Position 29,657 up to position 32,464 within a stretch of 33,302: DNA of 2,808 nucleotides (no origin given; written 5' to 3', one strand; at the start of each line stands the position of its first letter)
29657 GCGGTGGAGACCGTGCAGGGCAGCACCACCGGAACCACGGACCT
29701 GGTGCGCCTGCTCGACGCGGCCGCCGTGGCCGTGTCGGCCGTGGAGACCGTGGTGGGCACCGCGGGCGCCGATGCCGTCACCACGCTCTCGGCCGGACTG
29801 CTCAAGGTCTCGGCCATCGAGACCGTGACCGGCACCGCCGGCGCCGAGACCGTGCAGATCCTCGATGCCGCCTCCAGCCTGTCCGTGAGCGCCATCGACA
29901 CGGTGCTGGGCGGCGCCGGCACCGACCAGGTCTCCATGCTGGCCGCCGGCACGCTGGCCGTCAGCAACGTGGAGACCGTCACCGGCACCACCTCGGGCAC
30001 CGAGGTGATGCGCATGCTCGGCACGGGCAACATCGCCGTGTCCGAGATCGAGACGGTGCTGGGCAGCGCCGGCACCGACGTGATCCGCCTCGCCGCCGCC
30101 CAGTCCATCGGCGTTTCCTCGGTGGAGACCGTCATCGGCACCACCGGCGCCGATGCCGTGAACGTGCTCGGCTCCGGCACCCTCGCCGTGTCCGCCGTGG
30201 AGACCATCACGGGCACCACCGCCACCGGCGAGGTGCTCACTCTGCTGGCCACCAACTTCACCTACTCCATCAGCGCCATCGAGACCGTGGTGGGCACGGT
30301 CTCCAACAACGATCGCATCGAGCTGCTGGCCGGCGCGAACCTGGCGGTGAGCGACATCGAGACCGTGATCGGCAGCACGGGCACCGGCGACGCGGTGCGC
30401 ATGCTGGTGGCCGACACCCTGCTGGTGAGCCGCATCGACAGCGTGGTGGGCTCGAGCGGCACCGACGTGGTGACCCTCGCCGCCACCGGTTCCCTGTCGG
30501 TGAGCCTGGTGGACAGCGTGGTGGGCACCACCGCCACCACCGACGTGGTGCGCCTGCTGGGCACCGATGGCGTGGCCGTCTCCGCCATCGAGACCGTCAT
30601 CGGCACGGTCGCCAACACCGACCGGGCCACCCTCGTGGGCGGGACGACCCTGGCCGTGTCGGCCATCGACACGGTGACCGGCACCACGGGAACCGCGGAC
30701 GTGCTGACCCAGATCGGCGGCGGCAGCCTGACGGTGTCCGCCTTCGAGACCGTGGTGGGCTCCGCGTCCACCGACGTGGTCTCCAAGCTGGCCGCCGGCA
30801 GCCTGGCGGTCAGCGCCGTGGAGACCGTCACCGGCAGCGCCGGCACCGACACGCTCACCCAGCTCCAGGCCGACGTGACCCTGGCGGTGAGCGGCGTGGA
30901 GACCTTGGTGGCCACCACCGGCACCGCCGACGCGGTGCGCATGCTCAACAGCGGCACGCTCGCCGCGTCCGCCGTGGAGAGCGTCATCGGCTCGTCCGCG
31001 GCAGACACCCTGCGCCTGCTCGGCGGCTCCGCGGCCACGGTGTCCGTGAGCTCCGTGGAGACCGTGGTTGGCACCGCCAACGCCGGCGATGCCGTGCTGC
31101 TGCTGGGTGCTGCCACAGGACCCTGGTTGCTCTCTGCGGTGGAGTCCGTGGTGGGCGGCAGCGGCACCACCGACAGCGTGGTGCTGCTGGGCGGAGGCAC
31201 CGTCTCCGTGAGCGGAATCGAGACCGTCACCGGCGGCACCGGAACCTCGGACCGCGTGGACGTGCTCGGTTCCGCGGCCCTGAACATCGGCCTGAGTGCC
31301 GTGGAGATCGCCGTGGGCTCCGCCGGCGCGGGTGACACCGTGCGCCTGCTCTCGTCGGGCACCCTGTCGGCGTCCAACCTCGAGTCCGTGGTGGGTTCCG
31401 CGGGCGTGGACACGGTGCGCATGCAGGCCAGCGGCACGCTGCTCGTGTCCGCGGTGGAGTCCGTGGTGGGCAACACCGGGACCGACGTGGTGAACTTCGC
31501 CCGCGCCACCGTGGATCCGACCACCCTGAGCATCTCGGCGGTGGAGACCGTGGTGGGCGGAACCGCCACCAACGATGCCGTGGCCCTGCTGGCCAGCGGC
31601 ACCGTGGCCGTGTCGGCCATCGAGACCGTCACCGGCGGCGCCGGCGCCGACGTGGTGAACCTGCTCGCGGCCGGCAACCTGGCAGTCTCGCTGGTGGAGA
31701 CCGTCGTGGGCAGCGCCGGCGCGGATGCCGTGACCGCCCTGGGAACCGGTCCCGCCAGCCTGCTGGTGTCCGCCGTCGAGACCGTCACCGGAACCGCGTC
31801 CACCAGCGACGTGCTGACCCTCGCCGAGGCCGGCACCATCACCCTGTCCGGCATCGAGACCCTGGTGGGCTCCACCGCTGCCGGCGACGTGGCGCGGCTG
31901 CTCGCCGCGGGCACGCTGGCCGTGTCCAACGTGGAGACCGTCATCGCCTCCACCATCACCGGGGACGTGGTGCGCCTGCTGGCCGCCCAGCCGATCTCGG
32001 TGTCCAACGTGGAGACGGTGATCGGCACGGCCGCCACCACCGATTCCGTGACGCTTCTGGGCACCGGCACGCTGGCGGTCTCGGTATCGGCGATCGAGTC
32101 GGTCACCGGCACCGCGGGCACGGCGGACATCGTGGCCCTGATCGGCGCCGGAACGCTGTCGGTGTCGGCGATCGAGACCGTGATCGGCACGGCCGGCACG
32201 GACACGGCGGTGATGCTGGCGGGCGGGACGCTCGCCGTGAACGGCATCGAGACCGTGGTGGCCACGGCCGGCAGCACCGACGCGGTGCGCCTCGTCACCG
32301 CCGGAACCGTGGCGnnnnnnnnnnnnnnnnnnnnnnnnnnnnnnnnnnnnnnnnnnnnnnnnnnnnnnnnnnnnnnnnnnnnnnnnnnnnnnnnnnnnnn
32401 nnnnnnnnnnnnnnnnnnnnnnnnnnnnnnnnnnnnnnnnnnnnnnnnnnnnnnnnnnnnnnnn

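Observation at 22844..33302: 25-residue unit with a single RTX-like turn: possibly an undescribed beta-solenoid repeat class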

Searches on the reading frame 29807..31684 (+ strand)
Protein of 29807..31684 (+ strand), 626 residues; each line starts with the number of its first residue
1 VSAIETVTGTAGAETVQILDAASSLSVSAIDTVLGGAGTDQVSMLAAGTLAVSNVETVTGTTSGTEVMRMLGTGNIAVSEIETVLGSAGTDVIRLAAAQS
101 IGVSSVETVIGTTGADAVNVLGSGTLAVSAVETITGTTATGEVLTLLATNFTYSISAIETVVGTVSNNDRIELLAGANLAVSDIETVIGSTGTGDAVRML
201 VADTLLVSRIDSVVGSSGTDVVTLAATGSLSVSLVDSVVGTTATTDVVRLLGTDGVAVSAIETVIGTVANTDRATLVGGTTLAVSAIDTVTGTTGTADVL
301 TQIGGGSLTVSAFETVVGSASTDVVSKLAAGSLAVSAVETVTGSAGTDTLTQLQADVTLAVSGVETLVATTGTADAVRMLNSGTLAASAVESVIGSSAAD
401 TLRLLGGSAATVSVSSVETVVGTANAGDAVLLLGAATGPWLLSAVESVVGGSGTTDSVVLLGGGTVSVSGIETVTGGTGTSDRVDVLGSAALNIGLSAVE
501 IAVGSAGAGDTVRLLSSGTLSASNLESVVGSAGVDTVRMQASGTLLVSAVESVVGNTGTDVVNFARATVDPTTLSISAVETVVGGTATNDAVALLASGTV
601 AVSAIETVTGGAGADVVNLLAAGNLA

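Call 41: search_dna_similar(query=window:29807-31684:+, collection=plasmids, mode=protein, max_rows=30)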
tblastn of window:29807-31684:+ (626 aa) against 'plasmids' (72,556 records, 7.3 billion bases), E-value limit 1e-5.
Records with a match: 22; places in all: 166; records where one place covers at least 80% of the query: 17.
Best place of each record, by identity: <60% 22.
By first word of the organism name: Azospirillum 20; Niveispirillum 1; Microvirga 1.
By predicted mobility (MOB-suite, as given by PLSDB): non-mobilizable 17; mobilizable 5.
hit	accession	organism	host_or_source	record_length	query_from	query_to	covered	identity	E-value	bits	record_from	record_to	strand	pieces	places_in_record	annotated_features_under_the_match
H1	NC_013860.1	Azospirillum sp. B510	-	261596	1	619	99%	38.7%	1e-30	136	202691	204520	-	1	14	calcium-binding protein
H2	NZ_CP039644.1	Azospirillum sp. TSA2s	Soil,rice paddy soil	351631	1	619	99%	38.4%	3e-32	141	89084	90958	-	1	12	calcium-binding protein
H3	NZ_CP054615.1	Azospirillum oryzae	cell culture,soil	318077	4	626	100%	37.8%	5e-34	146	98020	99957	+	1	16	calcium-binding protein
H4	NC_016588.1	Azospirillum lipoferum 4B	-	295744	1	624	100%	37.5%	1e-33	145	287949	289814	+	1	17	calcium-binding protein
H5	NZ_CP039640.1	Azospirillum sp. TSH100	soil,soil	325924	1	626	100%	37.0%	7e-31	137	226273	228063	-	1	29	calcium-binding protein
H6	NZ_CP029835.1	Azospirillum ramasamyi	single cell,Cow dung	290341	1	624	100%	36.5%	1e-29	133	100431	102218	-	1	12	calcium-binding protein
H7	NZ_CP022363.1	Azospirillum sp. TSH58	single cell,paddy soils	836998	1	624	100%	35.5%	3e-26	122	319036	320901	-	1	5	Ig-like domain-containing protein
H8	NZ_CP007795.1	Azospirillum argentinense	Triticum aestivum L.,Root,wheat ...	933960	1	624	100%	35.1%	1e-26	181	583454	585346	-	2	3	Ig-like domain-containing protein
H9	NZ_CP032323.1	Azospirillum argentinense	soil sample,Agricultural field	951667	1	624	100%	34.6%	5e-29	131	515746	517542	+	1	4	Ig-like domain-containing protein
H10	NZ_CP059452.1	Azospirillum brasilense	Prokaryotes,soil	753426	4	624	89%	38.5%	2e-18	166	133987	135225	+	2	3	Ig-like domain-containing protein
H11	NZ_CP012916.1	Azospirillum brasilense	Digitaria eriantha,microbe,root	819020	1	624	100%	34.0%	2e-21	107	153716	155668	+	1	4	Ig-like domain-containing protein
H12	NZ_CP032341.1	Azospirillum brasilense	soil sample,Agricultural field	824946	1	624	100%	34.0%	2e-21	107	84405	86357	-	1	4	Ig-like domain-containing protein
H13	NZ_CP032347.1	Azospirillum brasilense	soil sample,Agricultural field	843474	1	624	100%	33.7%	4e-24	115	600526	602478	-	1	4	Ig-like domain-containing protein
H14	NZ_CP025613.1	Niveispirillum cyanobacteriorum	sing cell,cyanobacterial aggregates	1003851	1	616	98%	33.9%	1e-24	117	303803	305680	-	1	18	none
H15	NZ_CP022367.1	Azospirillum sp. TSH58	single cell,paddy soils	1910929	7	624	99%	31.2%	2e-16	150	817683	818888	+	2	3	record has no annotation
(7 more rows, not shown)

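Call 42: get_annotated_region(hit=H4, flank=20000)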
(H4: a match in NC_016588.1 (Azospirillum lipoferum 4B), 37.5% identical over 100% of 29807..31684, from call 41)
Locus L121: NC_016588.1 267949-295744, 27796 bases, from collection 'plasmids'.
description: Azospirillum lipoferum 4B plasmid AZO_p6, complete sequence
organism: Azospirillum lipoferum 4B (NCBI taxid 862719)
taxonomy: Bacteria; Pseudomonadota; Alphaproteobacteria; Rhodospirillales; Azospirillaceae; Azospirillum; Azospirillum lipoferum; Azospirillum lipoferum 4B
host: -; source: -; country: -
typing (MOB-suite, as given by PLSDB): non-mobilizable; replicon rep_cluster_1806
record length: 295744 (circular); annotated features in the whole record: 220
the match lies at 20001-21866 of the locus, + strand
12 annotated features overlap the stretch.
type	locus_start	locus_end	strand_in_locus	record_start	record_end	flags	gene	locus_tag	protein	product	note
CDS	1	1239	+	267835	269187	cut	-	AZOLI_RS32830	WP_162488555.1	hypothetical protein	-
CDS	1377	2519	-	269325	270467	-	-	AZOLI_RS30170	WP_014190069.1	DegT/DnrJ/EryC1/StrS family aminotransferase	-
CDS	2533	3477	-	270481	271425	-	-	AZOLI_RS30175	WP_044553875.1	NAD-dependent epimerase/dehydratase family protein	-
CDS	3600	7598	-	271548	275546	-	-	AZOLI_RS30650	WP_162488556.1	glycosyltransferase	-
CDS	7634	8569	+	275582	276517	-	-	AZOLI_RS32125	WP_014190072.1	hypothetical protein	-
CDS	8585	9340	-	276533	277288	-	-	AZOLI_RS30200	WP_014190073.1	FkbM family methyltransferase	-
CDS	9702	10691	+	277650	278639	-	-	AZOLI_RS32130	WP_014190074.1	TIGR00180 family glycosyltransferase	-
CDS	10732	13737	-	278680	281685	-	-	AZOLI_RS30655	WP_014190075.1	class I SAM-dependent methyltransferase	-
CDS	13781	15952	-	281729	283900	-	-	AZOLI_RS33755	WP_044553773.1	tetratricopeptide repeat protein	-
CDS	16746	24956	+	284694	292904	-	-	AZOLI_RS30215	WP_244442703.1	calcium-binding protein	-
CDS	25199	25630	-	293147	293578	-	-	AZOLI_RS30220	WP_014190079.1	hypothetical protein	-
CDS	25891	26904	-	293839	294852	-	-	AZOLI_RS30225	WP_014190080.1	GDP-mannose 4,6-dehydratase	-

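Call 44: search_protein_families(library=pfam, proteins=[L121:22857-24953:+], max_evalue=1)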
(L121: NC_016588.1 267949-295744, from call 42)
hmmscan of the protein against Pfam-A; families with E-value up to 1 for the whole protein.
L121:22857-24953:+ (699 aa): 1 family
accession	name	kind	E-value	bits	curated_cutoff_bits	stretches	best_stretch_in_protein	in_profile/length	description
PF00353.25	HemolysinCabind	-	6.4e-10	39.3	23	4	485-501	5-21/36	RTX calcium-binding nonapeptide repeat (4 copies)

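Call 45: search_protein_families(library=ncbifam, proteins=[L121:22857-24953:+], max_evalue=1)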
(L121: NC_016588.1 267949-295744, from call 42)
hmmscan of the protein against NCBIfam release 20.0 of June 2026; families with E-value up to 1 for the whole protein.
L121:22857-24953:+ (699 aa): 2 families
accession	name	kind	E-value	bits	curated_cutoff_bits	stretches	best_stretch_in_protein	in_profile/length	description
NF046115.1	Ca_rpt_SMc04171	equivalog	1.3e-08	34.4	625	5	455-538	290-370/574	SMc04171 family calcium-binding repeat protein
NF053766.1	ZapA_metallo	exception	2.6e-05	23.5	940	1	486-594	330-425/483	ZapA family metalloprotease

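Call 64: get_annotated_region(hit=H1, flank=20000)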
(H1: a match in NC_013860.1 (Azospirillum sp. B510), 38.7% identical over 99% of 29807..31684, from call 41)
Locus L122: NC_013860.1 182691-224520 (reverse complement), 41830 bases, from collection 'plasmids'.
description: Azospirillum sp. B510 plasmid pAB510f, complete sequence
organism: Azospirillum sp. B510 (NCBI taxid 137722)
taxonomy: Bacteria; Pseudomonadota; Alphaproteobacteria; Rhodospirillales; Azospirillaceae; Azospirillum; Azospirillum sp. B510
host: -; source: -; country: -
typing (MOB-suite, as given by PLSDB): mobilizable; replicon rep_cluster_1806; relaxase MOBP,MOBP
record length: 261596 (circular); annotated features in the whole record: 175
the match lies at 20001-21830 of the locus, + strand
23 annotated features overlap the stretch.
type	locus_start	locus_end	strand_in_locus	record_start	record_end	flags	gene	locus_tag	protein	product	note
CDS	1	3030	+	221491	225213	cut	-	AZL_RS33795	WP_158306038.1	tetratricopeptide repeat protein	-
CDS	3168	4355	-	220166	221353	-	-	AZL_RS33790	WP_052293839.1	DUF5672 family protein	-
CDS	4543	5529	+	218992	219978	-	-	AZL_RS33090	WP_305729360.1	GDP-L-fucose synthase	-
CDS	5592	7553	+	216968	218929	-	-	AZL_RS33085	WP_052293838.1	tetratricopeptide repeat protein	-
CDS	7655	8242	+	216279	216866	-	-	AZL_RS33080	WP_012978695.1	SIS domain-containing protein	-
CDS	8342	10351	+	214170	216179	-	-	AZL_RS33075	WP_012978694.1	hypothetical protein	-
CDS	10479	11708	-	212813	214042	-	-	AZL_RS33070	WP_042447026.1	acyltransferase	-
CDS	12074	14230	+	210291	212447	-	-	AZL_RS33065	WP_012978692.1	peptidase domain-containing ABC transporter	-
CDS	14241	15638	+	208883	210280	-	-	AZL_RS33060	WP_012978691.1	HlyD family type I secretion periplasmic adaptor subunit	GO:0030253 - protein secretion by the type I secretion system [Evidence IEA]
CDS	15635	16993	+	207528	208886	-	-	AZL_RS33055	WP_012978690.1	SEL1-like repeat protein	-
CDS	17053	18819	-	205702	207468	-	-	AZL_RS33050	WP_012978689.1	tetratricopeptide repeat protein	-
CDS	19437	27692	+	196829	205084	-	-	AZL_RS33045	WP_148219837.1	calcium-binding protein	-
CDS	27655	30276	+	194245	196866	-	-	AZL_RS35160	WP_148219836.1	glycosyltransferase family 4 protein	-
CDS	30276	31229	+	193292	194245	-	-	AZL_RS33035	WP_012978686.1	lysylphosphatidylglycerol synthase transmembrane domain-containing protein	-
CDS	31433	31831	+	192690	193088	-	-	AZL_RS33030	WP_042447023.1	transposase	-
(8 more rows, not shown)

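Call 79: search_protein_families(library=pfam, proteins=[L121:13781-15952:-, L122:17053-18819:-], max_evalue=0.00001)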
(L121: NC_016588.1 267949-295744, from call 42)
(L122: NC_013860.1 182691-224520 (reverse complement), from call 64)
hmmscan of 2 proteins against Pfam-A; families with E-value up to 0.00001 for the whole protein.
L121:13781-15952:- (723 aa): 15 families
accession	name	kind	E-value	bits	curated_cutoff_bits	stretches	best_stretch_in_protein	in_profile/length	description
PF13414.12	TPR_11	-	5.4e-37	125.7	26.8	1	248-285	1-38/42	TPR repeat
PF00515.34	TPR_1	-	1.2e-29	101.3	27.8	0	139-172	1-34/34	Tetratricopeptide repeat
PF07719.23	TPR_2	-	4.8e-29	98.5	27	0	139-172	1-34/34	Tetratricopeptide repeat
PF13431.12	TPR_17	-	4.8e-26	89.3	24.4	0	27-58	2-33/34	Tetratricopeptide repeat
PF13181.12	TPR_8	-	3.5e-22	77.1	25.7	0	107-136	3-32/34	Tetratricopeptide repeat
PF13432.12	TPR_16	-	8.9e-18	64.8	32.7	2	247-293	3-49/65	Tetratricopeptide repeat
PF13428.12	TPR_14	-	1.3e-17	62.9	23.5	0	8-45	5-42/44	Tetratricopeptide repeat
PF13176.12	TPR_7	-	4.1e-15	54.9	27.9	0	40-73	1-34/36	Tetratricopeptide repeat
PF14559.12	TPR_19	-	9.9e-15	55.1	25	0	254-293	4-43/68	Tetratricopeptide repeat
PF13424.12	TPR_12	-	1.8e-13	50.9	30.1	0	10-68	9-75/77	Tetratricopeptide repeat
PF13374.12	TPR_10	-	1.1e-10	41.6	27.5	0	106-133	3-30/42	Tetratricopeptide repeat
PF13371.12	TPR_9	-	5.9e-10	39.5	35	0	14-70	5-61/73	Tetratricopeptide repeat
PF24575.1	TPR_Slam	-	2.3e-08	34.8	35.2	0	4-84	15-94/104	Surface lipoprotein assembly modifier, N-terminal TPR repeats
PF23914.1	TPR_CcmH_CycH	-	1.3e-07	32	42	0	95-197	40-145/158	Cytochrome c-type biogenesis protein H TPR domain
PF19662.4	DUF6165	-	4.2e-06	27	27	1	602-721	5-116/134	Family of unknown function (DUF6165)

L122:17053-18819:- (588 aa): 16 families
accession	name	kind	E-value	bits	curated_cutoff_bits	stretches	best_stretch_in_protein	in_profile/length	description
PF07719.23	TPR_2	-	7.9e-38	125.9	27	2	72-103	2-33/34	Tetratricopeptide repeat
PF13414.12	TPR_11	-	1.3e-37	127.7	26.8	1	248-282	1-35/42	TPR repeat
PF13431.12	TPR_17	-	5.3e-34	114.1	24.4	0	198-227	4-33/34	Tetratricopeptide repeat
PF00515.34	TPR_1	-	3.5e-33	112.5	27.8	2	72-104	2-34/34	Tetratricopeptide repeat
PF13181.12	TPR_8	-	1.1e-26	91.1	25.7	0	72-103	2-33/34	Tetratricopeptide repeat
PF13432.12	TPR_16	-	2.9e-22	79.2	32.7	2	75-137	1-63/65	Tetratricopeptide repeat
PF13424.12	TPR_12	-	1e-21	77.4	30.1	1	138-202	2-74/77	Tetratricopeptide repeat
PF14559.12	TPR_19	-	9e-21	74.4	25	0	48-103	2-57/68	Tetratricopeptide repeat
PF13428.12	TPR_14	-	7.7e-19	66.7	23.5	0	243-282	3-42/44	Tetratricopeptide repeat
PF13374.12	TPR_10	-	2.3e-15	56.5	27.5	0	173-202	2-31/42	Tetratricopeptide repeat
PF24575.1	TPR_Slam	-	8.2e-14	52.3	35.2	0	112-158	54-100/104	Surface lipoprotein assembly modifier, N-terminal TPR repeats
PF13176.12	TPR_7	-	3e-13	49.1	27.9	0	73-104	1-32/36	Tetratricopeptide repeat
PF17874.7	TPR_MalT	-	6.1e-08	32.8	45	0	71-121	80-131/336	MalT-like TPR region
PF23914.1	TPR_CcmH_CycH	-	1.3e-06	28.7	42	0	60-167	39-149/158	Cytochrome c-type biogenesis protein H TPR domain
PF13174.12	TPR_6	-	1.5e-06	28.9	26.3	0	72-103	1-32/33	Tetratricopeptide repeat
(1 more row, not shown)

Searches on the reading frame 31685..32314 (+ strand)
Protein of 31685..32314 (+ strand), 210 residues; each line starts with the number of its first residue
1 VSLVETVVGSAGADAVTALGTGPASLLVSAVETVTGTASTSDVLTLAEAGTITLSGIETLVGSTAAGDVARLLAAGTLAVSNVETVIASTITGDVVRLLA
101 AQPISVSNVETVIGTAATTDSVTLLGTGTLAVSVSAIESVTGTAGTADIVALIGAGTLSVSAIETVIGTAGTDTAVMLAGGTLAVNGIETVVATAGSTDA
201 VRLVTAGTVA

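Call 80: predict_structure(alignment_id=A4)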
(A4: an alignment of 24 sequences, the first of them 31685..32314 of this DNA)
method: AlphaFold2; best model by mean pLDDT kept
length: 210 residues; sequences in the alignment: 24
mean_pLDDT: 75.9   pTM: 0.70
mean pLDDT of the five models: 75.9, 71.2, 67.8, 64.7, 51.0
residues with pLDDT >= 90: 0; 70-90: 156; 50-70: 54; < 50: 0
segments of 3 or more residues with pLDDT < 50: none
pLDDT, mean of each block of 10 residues (from residue 1): 77 71 79 73 77 83 74 82 79 70 81 67 65 77 66 79 77 73 85 73 84
secondary structure, 60 per line:
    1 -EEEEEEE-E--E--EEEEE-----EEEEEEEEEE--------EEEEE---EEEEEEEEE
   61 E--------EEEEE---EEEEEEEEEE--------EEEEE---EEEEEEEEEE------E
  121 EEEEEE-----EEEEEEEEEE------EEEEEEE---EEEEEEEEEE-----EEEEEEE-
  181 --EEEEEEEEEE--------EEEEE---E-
elements in order: E2-8 E16-20 E26-35 E44-48 E52-61 E70-74 E78-87 E96-100 E104-113 E120-126 E132-141 E148-154 E158-167 E173-179 E183-192 E201-205

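Call 83: fold_search(model_id=the predicted structure, library=pdb)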
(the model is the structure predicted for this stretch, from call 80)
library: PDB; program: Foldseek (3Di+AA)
matches with E <= 10: 44; with E <= 0.001: 0
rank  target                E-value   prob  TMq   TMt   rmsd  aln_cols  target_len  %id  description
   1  6n2c_B                6.8e-01  0.07  0.21  0.15  13.0       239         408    8  The Crystal Structure of Caldicellulosiruptor hydrothermalis Tapirin C-terminal domain (released 2018-12-19)
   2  6n2b_A                9.8e-01  0.06  0.22  0.16  12.7       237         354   10  The Crystal Structure of Caldicellulosiruptor kristjanssonii Tapirin C-terminal domain (released 2018-12-19)
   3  5olp_A                1.5e+00  0.08  0.27  0.16  14.3       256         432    7  Galacturonidase (released 2017-11-29)
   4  5awf_E                2.0e+00  0.02  0.17  0.12  14.9       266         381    8  Crystal structure of SufB-SufC-SufD complex from Escherichia coli (released 2015-11-11)
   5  1ee6                  2.5e+00  0.04  0.25  0.26  13.3       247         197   12  CRYSTAL STRUCTURE OF PECTATE LYASE FROM BACILLUS SP. STRAIN KSM-P15. (released 2001-01-31)
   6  4z05_A                2.6e+00  0.08  0.31  0.33  10.3       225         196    9  C. bescii Family 3 pectate lyase mutant E84A (released 2015-12-23)
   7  5keh                  2.6e+00  0.06  0.23  0.21  11.4       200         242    9  Truncated hemolysin A from P. mirabilis at 2.0 Angstroms resolution crystallized in a high salt condition (released 2017-03-22)
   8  4ru4_B                2.8e+00  0.03  0.23  0.12  13.6       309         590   12  Crystal structure of the tailspike protein gp49 from Pseudomonas phage LKA1 (released 2015-11-18)
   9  1hm0_A                3.4e+00  0.01  0.13  0.09  14.0       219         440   10  CRYSTAL STRUCTURE OF S.PNEUMONIAE N-ACETYLGLUCOSAMINE 1-PHOSPHATE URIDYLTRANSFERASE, GLMU (released 2001-11-30)
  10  6pyk                  3.6e+00  0.03  0.21  0.19  11.3       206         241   10  P. mirabilis hemolysin A mutant - F80L (released 2020-08-05)
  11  4k6r                  3.6e+00  0.02  0.16  0.10  13.1       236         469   15  Crystal structure of GlmU in complex with ATP (released 2014-04-16)
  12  4e79_C                3.6e+00  0.01  0.15  0.12  14.0       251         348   10  Structure of LpxD from Acinetobacter baumannii at 2.66A resolution (P4322 form) (released 2013-01-16)
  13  4yzq_B                3.8e+00  0.11  0.39  0.42   9.1       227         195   10  C. bescii Family 3 pectate lyase double mutant K108A/Q111N in complex with trigalacturonic acid (released 2015-12-23)
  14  3t9g_A                3.8e+00  0.06  0.30  0.32   9.9       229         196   10  The crystal structure of family 3 pectate lyase from Caldicellulosiruptor bescii (released 2012-05-09)
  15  9h78_B                3.8e+00  0.01  0.18  0.15  16.3       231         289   11  [FeS] cluster-loaded SMS complex from M. jannaschii (released 2025-06-04)
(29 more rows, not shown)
